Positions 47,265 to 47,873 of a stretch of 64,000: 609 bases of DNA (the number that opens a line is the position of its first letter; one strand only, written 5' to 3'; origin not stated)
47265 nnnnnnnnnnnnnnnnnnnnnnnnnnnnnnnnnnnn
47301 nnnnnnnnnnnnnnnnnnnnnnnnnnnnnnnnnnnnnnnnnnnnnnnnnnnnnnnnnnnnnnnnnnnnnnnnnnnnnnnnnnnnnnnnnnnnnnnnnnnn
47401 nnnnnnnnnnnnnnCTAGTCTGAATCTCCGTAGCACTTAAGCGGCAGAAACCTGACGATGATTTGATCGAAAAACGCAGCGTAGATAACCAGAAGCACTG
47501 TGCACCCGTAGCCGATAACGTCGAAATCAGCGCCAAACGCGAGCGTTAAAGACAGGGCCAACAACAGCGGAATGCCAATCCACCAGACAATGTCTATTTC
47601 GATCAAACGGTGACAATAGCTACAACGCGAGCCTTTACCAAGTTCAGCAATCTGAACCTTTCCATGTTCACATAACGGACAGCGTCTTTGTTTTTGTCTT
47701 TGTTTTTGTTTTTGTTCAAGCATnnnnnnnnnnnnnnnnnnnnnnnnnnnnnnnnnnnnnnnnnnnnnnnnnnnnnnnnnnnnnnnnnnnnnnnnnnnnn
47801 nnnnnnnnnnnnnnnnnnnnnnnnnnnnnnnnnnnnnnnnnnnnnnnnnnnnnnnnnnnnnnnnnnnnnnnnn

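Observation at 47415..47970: Orphan double-glycine-leader peptide (microcin-like) with attenuator hairpin and zinc-ribbon membrane partner, next to tRNA-Gly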

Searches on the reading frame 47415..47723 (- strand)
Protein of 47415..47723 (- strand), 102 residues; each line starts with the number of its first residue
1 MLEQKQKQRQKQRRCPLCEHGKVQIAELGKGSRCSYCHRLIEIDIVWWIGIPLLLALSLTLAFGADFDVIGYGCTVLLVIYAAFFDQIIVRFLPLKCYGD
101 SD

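Call 4: search_protein_families(library=ncbifam, proteins=[window:47415-47723:-], max_evalue=10)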
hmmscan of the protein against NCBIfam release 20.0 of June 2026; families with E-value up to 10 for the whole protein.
window:47415-47723:- (102 aa): 5 families
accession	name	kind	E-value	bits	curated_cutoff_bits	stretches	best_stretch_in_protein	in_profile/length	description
TIGR02578.2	cas_TM1811_Csm1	equivalog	0.065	11.9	170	1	4-43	373-411/753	type III-A CRISPR-associated protein Cas10/Csm1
NF002796.0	PRK02935.1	equivalog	0.091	12.6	108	1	10-44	68-99/118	hypothetical protein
NF001608.0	PRK00398.1-6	equivalog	0.29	11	84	1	14-40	5-30/46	DNA-directed RNA polymerase subunit P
NF001606.0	PRK00398.1-3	equivalog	0.4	10.5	72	1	33-44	4-15/44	DNA-directed RNA polymerase subunit P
NF004633.0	PRK05978.1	subfamily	0.55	9.5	187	1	9-39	31-61/149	hypothetical protein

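Call 5: search_protein_families(library=pfam, proteins=[window:47415-47723:-], max_evalue=10)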
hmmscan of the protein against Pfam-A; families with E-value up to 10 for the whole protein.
window:47415-47723:- (102 aa): 0 families

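Call 7: find_homologous_proteins(query=window:47415-47723:-, max_evalue=0.01)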
Query window:47415-47723:-: 7 candidates shared short words with the query, none scored E <= 0.01.

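Call 19: list_cluster_members(proteins=[P0001, window:47415-47723:-, P0007, L005:10207-10527:+, L007:2177-2497:+, L002:265-585:+])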
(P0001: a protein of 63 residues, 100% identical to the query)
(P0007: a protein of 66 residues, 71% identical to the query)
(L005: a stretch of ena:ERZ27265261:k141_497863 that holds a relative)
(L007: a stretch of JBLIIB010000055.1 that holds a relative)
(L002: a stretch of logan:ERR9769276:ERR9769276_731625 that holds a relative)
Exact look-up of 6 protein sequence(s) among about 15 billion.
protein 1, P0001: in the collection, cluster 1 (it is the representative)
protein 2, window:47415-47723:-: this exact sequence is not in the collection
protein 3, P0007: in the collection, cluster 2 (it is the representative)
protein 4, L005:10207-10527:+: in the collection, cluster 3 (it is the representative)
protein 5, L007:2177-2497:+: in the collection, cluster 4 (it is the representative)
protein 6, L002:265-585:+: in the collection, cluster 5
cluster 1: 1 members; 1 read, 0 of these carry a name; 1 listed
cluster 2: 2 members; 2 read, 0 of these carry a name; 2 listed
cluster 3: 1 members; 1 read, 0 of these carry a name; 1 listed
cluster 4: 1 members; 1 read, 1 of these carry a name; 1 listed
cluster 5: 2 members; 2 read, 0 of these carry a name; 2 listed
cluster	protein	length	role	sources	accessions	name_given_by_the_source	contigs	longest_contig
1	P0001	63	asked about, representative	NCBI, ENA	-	-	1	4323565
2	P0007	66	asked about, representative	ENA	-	-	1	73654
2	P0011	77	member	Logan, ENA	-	-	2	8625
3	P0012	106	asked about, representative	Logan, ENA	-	-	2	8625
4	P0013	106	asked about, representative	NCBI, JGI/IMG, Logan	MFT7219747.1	MAG: hypothetical protein ACI8Z1_001362 [Candidatus Azotimanducaceae bacterium] | hypothetical protein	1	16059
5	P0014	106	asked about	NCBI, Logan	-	-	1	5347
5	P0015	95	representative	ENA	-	-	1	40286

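Call 21: find_homologous_proteins(query=A2, max_evalue=0.1)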
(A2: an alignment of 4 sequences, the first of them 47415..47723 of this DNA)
Query A2 (4 sequences) (102 aa, profile of the alignment): 17 proteins with E <= 0.1 among 616 candidates.
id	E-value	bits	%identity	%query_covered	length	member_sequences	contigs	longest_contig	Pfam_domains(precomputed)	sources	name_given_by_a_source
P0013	1.6e-53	197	58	90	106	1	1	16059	-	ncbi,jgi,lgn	ncbi:MAG: hypothetical protein ACI8Z1_001362 [Candidatus Azotimanducaceae bacterium]|jgi:hypothetica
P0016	9.0e-52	192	58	94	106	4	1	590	-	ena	-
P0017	4.5e-51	189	60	94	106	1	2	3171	-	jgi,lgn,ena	-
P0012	4.9e-50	186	54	90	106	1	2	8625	-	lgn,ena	-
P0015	8.1e-49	182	59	92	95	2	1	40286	-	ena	-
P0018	4.1e-48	180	56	92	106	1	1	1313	-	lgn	-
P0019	1.9e-47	178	57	93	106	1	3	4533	-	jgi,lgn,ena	-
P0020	2.3e-43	165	63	91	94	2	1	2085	-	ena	-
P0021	4.0e-36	141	54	91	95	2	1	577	-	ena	-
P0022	4.8e-36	141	54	93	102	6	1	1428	-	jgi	jgi:hypothetical protein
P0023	2.0e-35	139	55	93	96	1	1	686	-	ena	-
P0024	9.8e-34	134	60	76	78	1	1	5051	-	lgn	-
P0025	1.6e-32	130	53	93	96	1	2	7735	-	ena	-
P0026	1.5e-31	127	47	93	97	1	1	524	-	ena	-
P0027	3.8e-30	122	46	97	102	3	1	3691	-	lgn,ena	-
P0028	4.1e-29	119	55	78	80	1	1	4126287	-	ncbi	-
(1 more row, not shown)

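Call 22: find_encoding_contigs(protein=P0028, flank=10000, max_places=3)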
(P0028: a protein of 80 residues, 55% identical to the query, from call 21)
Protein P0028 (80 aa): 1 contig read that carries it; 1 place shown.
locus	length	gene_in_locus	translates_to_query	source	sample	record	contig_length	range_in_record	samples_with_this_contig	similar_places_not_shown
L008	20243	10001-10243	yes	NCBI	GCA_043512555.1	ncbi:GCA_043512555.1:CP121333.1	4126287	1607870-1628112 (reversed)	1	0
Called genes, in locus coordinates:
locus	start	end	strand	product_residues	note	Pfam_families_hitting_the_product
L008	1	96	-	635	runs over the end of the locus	PF13727:CoA_binding_3 (weak), PF01073:3Beta_HSD, PF01370:Epimerase, PF02719:Polysacc_synt_2, PF04321:RmlD_sub_bind, PF08659:KR, PF16363:GDP_Man_Dehyd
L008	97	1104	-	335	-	PF00953:Glycos_transf_4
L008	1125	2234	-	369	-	PF00953:Glycos_transf_4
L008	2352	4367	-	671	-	PF00270:DEAD (faint), PF04851:ResIII, PF17757:UvrB_inter, PF27431:UvrB_3rd, PF00271:Helicase_C, PF12344:UvrB, PF02151:UVR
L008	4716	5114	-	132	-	PF01850:PIN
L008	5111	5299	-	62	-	-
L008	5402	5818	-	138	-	PF01152:Bac_globin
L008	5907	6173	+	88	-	-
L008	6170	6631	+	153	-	PF01850:PIN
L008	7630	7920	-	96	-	PF12836:HHH_3, PF00633:HHH (faint)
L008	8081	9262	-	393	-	PF13432:TPR_16 (faint), PF18073:Zn_ribbon_LapB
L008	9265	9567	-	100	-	PF06305:LapA_dom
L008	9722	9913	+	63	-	-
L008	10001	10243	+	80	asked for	-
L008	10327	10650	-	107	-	PF00216:Bac_DNA_binding, PF18291:HU-HIG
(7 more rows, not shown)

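Call 23: find_encoding_contigs(protein=P0025, flank=8000, max_places=3)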
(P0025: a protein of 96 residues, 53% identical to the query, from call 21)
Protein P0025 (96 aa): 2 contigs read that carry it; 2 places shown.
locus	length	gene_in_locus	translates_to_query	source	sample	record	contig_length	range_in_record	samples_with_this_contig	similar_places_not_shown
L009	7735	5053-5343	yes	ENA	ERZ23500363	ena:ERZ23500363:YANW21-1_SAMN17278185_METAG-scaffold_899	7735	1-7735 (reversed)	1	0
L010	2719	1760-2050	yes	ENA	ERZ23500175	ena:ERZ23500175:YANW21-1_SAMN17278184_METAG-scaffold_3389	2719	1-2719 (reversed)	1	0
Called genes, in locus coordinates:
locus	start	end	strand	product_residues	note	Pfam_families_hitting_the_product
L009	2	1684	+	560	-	?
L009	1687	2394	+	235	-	PF01048:PNP_UDP_1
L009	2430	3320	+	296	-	PF00378:ECH_1, PF16113:ECH_2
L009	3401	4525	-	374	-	PF00107:ADH_zinc_N (weak)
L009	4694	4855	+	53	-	-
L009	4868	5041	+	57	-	-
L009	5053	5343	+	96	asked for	-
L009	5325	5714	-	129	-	-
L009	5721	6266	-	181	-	PF02975:Me-amine-dh_L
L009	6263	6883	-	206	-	PF13462:Thioredoxin_4 (weak), PF13098:Thioredoxin_2 (faint)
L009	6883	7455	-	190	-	-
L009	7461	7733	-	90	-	?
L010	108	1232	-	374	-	PF00107:ADH_zinc_N (weak)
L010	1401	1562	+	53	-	-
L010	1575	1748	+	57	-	-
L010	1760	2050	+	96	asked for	-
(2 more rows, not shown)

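Call 24: find_encoding_contigs(protein=P0027, flank=8000, max_places=3)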
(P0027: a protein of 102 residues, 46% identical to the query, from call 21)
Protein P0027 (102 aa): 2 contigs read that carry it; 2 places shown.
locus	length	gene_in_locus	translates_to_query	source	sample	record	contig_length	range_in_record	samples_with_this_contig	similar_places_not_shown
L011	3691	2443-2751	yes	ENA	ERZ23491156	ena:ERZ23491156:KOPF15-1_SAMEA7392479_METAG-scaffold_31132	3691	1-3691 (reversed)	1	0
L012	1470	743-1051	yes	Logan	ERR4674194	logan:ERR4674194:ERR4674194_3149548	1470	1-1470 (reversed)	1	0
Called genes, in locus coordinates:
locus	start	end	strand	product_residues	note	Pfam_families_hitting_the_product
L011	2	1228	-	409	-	?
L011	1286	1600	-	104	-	-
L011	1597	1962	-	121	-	PF11969:DcpS_C, PF01230:HIT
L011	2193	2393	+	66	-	-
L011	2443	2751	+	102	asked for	-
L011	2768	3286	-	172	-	PF13239:2TM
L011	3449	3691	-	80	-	?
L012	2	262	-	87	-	?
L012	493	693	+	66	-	-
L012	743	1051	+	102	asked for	-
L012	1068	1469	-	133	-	?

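Call 32: find_related_loci(query=A3, collection=metagenome_contigs, flank=10000)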
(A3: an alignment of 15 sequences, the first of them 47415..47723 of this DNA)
Query A3 (102 aa) in metagenome_contigs; peptide patterns used: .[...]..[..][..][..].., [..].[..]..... (x = any residue, [..] = any of these).
71 stretches matched a pattern; 5 encode a relative of the query (tblastn E <= 1e-3); 5 distinct loci.
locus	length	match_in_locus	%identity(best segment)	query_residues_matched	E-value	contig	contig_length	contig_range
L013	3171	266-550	61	8-102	1e-39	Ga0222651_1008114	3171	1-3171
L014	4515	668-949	57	9-102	1e-37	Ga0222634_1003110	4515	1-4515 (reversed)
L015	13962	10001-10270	56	13-102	3e-33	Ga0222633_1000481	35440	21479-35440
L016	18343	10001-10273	33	11-101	3e-11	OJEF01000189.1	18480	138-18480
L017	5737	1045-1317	33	11-101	3e-11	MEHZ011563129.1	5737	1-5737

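Call 52: predict_structure(alignment_id=A4)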
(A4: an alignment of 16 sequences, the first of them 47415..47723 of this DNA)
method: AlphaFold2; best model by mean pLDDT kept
length: 102 residues; sequences in the alignment: 16
mean_pLDDT: 78.2   pTM: 0.56
mean pLDDT of the five models: 78.2, 76.0, 74.9, 74.7, 73.6
residues with pLDDT >= 90: 28; 70-90: 49; 50-70: 23; < 50: 2
segments of 3 or more residues with pLDDT < 50: none
pLDDT, mean of each block of 10 residues (from residue 1): 57 75 74 75 84 92 94 93 83 62 47
secondary structure, 60 per line:
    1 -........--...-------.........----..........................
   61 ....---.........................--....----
elements in order: H2-9 E12-14 E22-24 H25-30 H35-64 H68-92 H95-98

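Call 54: search_protein_representatives(alignment_id=A4)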
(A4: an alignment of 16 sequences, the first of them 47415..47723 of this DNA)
Query: 16 sequences, 99 profile positions. Proteins with E-value up to 0.001 (for the whole library): 71; up to 1e-10: 35; up to 1e-30: 0. The best 71 are listed.
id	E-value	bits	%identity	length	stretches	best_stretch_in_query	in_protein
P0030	5.9e-26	106.7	-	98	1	6-97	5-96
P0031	2.5e-24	101.5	-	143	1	7-97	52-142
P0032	3.3e-23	98.0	-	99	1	7-99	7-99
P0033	3.0e-22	94.8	-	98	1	6-97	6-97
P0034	3.8e-22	94.5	-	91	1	8-95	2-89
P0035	6.5e-22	93.8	-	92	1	8-97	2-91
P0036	4.6e-21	91.1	-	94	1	8-98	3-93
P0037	5.0e-21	91.0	-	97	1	9-96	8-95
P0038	8.6e-21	90.2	-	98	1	7-96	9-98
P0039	9.4e-21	90.1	-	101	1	5-96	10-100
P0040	7.2e-20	87.2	-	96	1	9-95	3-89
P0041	1.1e-19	86.7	-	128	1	7-97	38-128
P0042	3.1e-19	85.2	-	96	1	7-98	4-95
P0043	3.4e-19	85.1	-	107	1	4-97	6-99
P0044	7.2e-18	80.8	-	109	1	4-94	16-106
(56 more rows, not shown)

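Call 56: fold_search(model_id=the predicted structure, library=pdb)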
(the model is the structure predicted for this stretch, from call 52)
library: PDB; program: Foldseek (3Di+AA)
matches with E <= 10: 23; with E <= 0.001: 0
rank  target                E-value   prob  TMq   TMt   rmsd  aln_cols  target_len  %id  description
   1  8ftm_B                2.4e+00  0.28  0.42  0.09   5.2        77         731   17  Setx-ssRNA-ADP-SO4 complex (released 2023-10-25)
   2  1f4n_A                3.1e+00  0.35  0.38  0.61   4.2        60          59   12  C2 CRYSTAL STRUCTURE OF ALA2ILE2-6, A VERSION OF ROP WITH A REPACKED HYDROPHOBIC CORE AND A NEW FOLD. (released 2001-01-10)
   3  8yq6_A                3.1e+00  0.28  0.44  0.25   4.9        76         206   18  Cryo-EM structure of a de novo designed voltage-gated anion channel (dVGAC) (released 2025-09-24)
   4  8yq6_D                3.3e+00  0.25  0.47  0.27   4.7        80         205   14  Cryo-EM structure of a de novo designed voltage-gated anion channel (dVGAC) (released 2025-09-24)
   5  1f4m_A                4.0e+00  0.57  0.37  0.64   1.7        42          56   19  P3(2) CRYSTAL STRUCTURE OF ALA2ILE2-6, A VERSION OF ROP WITH A REPACKED HYDROPHOBIC CORE AND A NEW FOLD. (released 2001-01-10)
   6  8yq5_A                4.2e+00  0.16  0.40  0.23   6.2        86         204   20  Cryo-EM structure of a de novo designed transmembrane protein tmZC8-BTB (released 2025-09-24)
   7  9m05_D                4.5e+00  0.15  0.40  0.22   7.0        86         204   17  Cryo-EM structure of dVGAC complexed with iodide (released 2025-10-29)
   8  8yq6_E                5.1e+00  0.18  0.41  0.23   4.7        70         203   18  Cryo-EM structure of a de novo designed voltage-gated anion channel (dVGAC) (released 2025-09-24)
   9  1f4m_E                5.5e+00  0.41  0.37  0.66   1.8        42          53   19  P3(2) CRYSTAL STRUCTURE OF ALA2ILE2-6, A VERSION OF ROP WITH A REPACKED HYDROPHOBIC CORE AND A NEW FOLD. (released 2001-01-10)
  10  3nym_B                5.5e+00  0.11  0.35  0.30   8.2        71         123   17  The crystal structure of functionally unknown protein from Neisseria meningitidis MC58 (released 2010-09-22)
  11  1f4m_F                5.8e+00  0.38  0.37  0.65   1.7        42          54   19  P3(2) CRYSTAL STRUCTURE OF ALA2ILE2-6, A VERSION OF ROP WITH A REPACKED HYDROPHOBIC CORE AND A NEW FOLD. (released 2001-01-10)
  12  9m05_A                6.2e+00  0.13  0.40  0.24   6.0        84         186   19  Cryo-EM structure of dVGAC complexed with iodide (released 2025-10-29)
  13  3nym_A                6.6e+00  0.16  0.34  0.28   7.0        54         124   17  The crystal structure of functionally unknown protein from Neisseria meningitidis MC58 (released 2010-09-22)
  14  8yq6_B                7.1e+00  0.14  0.45  0.25   5.6        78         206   14  Cryo-EM structure of a de novo designed voltage-gated anion channel (dVGAC) (released 2025-09-24)
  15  9m05_E                7.1e+00  0.13  0.45  0.26   4.9        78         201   14  Cryo-EM structure of dVGAC complexed with iodide (released 2025-10-29)
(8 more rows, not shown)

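Call 60: search_protein_families(library=ncbifam, proteins=[L009:4868-5038:+, L014:3494-3685:+], max_evalue=0.1)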
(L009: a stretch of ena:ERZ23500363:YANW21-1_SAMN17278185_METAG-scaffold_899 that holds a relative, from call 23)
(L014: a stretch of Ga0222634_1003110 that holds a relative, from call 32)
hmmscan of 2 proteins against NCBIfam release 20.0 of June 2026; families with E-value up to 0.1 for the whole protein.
L009:4868-5038:+ (57 aa): 4 families
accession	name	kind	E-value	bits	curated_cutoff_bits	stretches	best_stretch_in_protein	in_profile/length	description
TIGR03949.1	bact_IIb_cerein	subfamily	6e-08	32.4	21.5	1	3-28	3-26/45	class IIb bacteriocin, lactobin A/cerein 7B family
NF038035.1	lactGalph_entA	subfamily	0.0049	16.9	37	1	4-31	1-27/35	lactococcin G-alpha/enterocin 1071A family bacteriocin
TIGR01847.1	bacteriocin_sig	domain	0.008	16.7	15.7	1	2-15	2-15/15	bacteriocin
NF033772.1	pheromone_VP1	equivalog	0.059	13.6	85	1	3-36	11-47/65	peptide pheromone VP1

L014:3494-3685:+ (64 aa): 3 families
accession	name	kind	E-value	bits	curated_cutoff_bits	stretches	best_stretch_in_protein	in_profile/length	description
TIGR03949.1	bact_IIb_cerein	subfamily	5.9e-07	29.2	21.5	1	7-34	2-38/45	class IIb bacteriocin, lactobin A/cerein 7B family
NF038034.1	lactGbeta_entB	subfamily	0.068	13.4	37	0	9-36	1-29/38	lactococcin G-beta/enterocin 1071B family bacteriocin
NF033772.1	pheromone_VP1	equivalog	0.08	13.2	85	1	8-36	11-38/65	peptide pheromone VP1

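Call 72: search_protein_families(library=pfam, proteins=[L014:2519-2848:-], max_evalue=0.001)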
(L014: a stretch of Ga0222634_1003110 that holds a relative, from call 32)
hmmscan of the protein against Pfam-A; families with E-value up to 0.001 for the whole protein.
L014:2519-2848:- (109 aa): 0 families

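Call 79: find_encoding_contigs(protein=P0024, flank=10000, max_places=3)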
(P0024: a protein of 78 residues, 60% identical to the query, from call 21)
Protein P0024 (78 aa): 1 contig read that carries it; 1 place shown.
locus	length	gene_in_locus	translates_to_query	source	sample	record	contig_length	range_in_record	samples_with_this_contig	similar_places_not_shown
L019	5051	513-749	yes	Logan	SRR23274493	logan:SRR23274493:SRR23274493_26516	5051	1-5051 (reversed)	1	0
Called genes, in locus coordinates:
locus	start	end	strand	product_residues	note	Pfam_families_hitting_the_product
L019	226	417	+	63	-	-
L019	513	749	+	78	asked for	-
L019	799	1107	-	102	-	-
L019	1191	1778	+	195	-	-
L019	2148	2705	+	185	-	PF13441:Gly-zipper_YMGG, PF00691:OmpA (faint)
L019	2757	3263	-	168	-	-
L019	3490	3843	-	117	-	PF01638:HxlR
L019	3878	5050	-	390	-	?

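Call 83: search_dna_similar(query=window:47415-47723:-, collection=plasmids, mode=protein, max_evalue=0.001)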
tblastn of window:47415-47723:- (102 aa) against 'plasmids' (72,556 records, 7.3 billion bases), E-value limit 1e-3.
No match.

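Call 84: find_related_loci(query=A4, collection=viral_contigs, flank=8000)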
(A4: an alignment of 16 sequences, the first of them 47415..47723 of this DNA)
Query A4 (102 aa) in viral_contigs; peptide patterns used: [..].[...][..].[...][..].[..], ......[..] (x = any residue, [..] = any of these).
48 stretches matched a pattern, but none encodes a relative of the query by tblastn (E <= 1e-3).

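Call 89: search_solved_structures(query=A4, max_evalue=1)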
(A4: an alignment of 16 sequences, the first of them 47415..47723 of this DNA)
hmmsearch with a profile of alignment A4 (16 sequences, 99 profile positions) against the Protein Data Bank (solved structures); distinct sequences matched with E-value up to 1: 4.
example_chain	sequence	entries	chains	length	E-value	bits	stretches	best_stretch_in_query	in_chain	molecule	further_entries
1pft_A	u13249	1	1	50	0.23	15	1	7-43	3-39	TFIIB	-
6lod_A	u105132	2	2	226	0.29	14.7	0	24-53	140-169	MULTIHEME_CYTC domain-containing protein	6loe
2e72_A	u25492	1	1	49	0.37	14.3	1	9-41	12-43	Pogo transposable element with ZNF domain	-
2ew9_A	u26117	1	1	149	0.4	14.2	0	27-55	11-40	Copper-transporting ATPase 2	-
